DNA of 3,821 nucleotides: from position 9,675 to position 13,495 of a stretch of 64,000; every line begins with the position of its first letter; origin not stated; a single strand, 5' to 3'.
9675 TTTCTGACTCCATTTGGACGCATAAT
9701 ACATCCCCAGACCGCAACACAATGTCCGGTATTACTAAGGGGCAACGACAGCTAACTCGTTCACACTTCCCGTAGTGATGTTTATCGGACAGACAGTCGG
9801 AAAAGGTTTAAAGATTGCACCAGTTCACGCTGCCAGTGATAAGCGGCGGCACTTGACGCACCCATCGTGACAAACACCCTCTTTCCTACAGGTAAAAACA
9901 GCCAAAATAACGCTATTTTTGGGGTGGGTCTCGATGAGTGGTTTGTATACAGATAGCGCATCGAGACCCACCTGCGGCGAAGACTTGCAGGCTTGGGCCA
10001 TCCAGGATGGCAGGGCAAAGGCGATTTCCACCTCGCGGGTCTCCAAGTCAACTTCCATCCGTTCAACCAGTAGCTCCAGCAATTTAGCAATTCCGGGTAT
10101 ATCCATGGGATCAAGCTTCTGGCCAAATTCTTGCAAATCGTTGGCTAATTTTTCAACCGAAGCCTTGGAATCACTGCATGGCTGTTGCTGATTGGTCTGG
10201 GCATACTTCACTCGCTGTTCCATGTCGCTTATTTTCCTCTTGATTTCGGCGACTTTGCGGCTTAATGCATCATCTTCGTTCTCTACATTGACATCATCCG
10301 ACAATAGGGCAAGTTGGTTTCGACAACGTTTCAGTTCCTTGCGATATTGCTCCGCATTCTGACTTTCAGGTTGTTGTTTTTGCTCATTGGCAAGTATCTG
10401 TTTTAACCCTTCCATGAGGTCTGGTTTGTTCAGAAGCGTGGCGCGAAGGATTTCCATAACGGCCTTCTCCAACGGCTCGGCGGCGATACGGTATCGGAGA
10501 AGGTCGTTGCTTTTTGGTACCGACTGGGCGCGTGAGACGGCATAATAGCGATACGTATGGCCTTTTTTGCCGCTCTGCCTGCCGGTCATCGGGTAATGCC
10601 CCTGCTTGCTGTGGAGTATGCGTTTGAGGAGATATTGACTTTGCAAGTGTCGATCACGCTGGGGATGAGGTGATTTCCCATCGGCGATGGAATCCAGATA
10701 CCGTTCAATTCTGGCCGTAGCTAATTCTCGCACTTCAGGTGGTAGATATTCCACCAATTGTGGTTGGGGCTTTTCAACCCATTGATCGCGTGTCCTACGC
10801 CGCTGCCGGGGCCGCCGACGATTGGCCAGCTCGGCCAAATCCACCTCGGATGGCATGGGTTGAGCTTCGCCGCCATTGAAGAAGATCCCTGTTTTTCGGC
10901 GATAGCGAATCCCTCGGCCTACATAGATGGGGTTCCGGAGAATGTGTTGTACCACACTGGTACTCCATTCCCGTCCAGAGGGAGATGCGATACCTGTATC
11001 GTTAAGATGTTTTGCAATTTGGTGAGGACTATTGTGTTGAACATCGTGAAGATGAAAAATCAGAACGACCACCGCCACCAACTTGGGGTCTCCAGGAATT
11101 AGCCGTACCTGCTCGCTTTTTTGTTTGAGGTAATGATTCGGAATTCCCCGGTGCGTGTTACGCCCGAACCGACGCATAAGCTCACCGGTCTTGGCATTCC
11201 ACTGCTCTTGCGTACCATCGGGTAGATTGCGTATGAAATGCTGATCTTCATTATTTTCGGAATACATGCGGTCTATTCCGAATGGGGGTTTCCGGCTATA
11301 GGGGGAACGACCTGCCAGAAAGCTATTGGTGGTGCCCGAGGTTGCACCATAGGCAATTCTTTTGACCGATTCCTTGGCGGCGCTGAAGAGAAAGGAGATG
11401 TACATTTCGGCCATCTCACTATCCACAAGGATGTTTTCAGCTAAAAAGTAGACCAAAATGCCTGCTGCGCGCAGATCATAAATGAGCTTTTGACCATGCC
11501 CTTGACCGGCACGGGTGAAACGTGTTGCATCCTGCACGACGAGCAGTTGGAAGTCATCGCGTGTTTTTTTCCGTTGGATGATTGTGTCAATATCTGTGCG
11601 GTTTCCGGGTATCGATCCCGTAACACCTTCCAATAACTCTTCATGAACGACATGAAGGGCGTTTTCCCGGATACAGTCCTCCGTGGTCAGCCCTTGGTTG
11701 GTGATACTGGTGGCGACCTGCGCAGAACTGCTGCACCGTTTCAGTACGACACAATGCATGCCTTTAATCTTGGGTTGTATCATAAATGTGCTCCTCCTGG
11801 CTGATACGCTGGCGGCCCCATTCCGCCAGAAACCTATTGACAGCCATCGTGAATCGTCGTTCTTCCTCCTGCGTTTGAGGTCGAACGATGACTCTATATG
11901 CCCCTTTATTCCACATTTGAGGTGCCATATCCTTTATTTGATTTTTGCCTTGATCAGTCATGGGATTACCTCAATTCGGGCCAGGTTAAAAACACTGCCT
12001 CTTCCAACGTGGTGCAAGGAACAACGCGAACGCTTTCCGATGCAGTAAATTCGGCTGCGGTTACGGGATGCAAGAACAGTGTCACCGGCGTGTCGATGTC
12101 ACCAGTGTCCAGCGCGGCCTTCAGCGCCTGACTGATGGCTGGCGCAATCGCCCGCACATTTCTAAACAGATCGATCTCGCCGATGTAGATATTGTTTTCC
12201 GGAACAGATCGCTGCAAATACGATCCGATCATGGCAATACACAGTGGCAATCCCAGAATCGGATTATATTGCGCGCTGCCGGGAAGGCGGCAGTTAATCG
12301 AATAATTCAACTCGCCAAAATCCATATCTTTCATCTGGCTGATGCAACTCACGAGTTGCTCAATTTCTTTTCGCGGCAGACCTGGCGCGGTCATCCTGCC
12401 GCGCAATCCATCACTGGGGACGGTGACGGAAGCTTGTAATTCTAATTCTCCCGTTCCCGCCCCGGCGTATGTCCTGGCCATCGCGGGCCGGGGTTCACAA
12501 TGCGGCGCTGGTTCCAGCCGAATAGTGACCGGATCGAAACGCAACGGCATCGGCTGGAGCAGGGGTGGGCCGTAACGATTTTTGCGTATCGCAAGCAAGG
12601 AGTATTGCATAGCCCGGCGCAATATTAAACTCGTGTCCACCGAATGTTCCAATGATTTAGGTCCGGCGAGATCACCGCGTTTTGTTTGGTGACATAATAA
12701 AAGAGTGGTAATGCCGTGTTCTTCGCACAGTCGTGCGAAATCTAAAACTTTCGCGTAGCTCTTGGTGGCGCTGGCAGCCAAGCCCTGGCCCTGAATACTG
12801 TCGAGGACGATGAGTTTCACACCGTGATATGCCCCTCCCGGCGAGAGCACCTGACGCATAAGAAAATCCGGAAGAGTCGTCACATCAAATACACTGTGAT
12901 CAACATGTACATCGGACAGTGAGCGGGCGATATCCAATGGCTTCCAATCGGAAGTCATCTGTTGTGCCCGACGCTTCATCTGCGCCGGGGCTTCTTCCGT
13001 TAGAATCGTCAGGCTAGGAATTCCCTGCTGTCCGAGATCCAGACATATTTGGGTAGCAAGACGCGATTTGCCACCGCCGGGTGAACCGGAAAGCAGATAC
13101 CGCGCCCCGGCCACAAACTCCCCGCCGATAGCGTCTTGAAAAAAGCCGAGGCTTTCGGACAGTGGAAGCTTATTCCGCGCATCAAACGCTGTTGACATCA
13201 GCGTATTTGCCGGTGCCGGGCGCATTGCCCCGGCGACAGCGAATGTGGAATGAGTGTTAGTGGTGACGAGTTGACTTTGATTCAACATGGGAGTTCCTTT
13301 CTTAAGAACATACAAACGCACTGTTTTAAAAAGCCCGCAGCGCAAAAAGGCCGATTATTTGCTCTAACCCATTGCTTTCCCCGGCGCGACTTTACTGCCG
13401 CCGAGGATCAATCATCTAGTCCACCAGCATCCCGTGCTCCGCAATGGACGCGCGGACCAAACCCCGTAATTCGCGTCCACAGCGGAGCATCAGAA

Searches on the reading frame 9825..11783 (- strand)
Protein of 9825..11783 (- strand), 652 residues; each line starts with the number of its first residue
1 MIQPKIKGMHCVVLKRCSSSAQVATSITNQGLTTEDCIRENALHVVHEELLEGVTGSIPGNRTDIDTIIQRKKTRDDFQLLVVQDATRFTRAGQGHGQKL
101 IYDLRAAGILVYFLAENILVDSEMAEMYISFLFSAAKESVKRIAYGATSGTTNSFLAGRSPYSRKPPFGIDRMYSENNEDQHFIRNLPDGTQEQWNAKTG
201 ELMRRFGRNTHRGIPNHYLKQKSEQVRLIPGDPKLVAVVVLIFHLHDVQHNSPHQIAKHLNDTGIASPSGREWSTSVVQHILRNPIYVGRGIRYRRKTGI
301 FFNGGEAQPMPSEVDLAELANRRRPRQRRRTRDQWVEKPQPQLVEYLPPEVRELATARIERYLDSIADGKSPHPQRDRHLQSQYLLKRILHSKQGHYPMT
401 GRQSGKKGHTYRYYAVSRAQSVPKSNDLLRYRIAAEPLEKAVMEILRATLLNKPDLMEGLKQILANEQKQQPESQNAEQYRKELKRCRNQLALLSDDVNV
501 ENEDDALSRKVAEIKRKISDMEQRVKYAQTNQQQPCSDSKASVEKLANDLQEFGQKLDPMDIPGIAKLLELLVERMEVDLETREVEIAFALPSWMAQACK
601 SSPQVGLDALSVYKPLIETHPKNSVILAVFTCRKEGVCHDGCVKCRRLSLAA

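Call 22: search_protein_families(library=ncbifam, proteins=[window:9825-11783:-], max_evalue=0.00001)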
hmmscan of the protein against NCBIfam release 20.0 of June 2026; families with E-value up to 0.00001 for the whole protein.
window:9825-11783:- (652 aa): 1 family
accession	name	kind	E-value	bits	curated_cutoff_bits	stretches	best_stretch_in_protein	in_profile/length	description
NF047343.1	SCCmet_CcrB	equivalog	8.7e-06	24.7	900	0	238-290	184-235/542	cassette chromosome recombinase CcrB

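Call 59: search_protein_families(library=pfam, proteins=[window:9825-11783:-], max_evalue=0.1)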
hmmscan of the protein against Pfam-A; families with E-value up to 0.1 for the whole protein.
window:9825-11783:- (652 aa): 6 families
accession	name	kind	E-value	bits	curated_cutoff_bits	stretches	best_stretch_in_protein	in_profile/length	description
PF07508.19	Recombinase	-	4.8e-12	46.5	21.1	1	235-333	3-76/102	Recombinase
PF00239.26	Resolvase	-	3.4e-07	30.9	23.3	1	15-143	5-128/145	Resolvase, N terminal domain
PF10123.14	Mu-like_Pro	-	0.00018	21.6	25.2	1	440-552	111-218/330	Mu-like prophage I protein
PF20552.4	HTH_62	-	0.011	16.2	27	1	252-282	37-67/72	Recombinase-like helix-turn-helix domain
PF08702.15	Fib_alpha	-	0.024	15.3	29.9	1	454-539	55-139/143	Fibrinogen alpha/beta chain family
PF22181.1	TarS_linker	-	0.059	14.2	27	0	319-354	41-76/100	Glycosyl transferase TarS linker domain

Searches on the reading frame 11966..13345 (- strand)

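Call 59: search_protein_families(library=pfam, proteins=[window:11966-13345:-], max_evalue=0.1)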
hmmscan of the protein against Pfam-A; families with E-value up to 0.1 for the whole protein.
window:11966-13345:- (459 aa): 4 families
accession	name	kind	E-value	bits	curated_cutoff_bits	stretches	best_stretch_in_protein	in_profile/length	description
PF06745.19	ATPase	-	1.1e-11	45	26.6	1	70-246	9-191/231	KaiC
PF13481.12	AAA_25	-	4.2e-09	36.8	27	1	73-224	26-194/195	AAA domain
PF20720.3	nSTAND3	-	0.051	13.7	27.2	0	84-112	21-49/155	Novel STAND NTPase 3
PF13541.12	ChlI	-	0.072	13.4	27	0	339-411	36-108/121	Subunit ChlI of Mg-chelatase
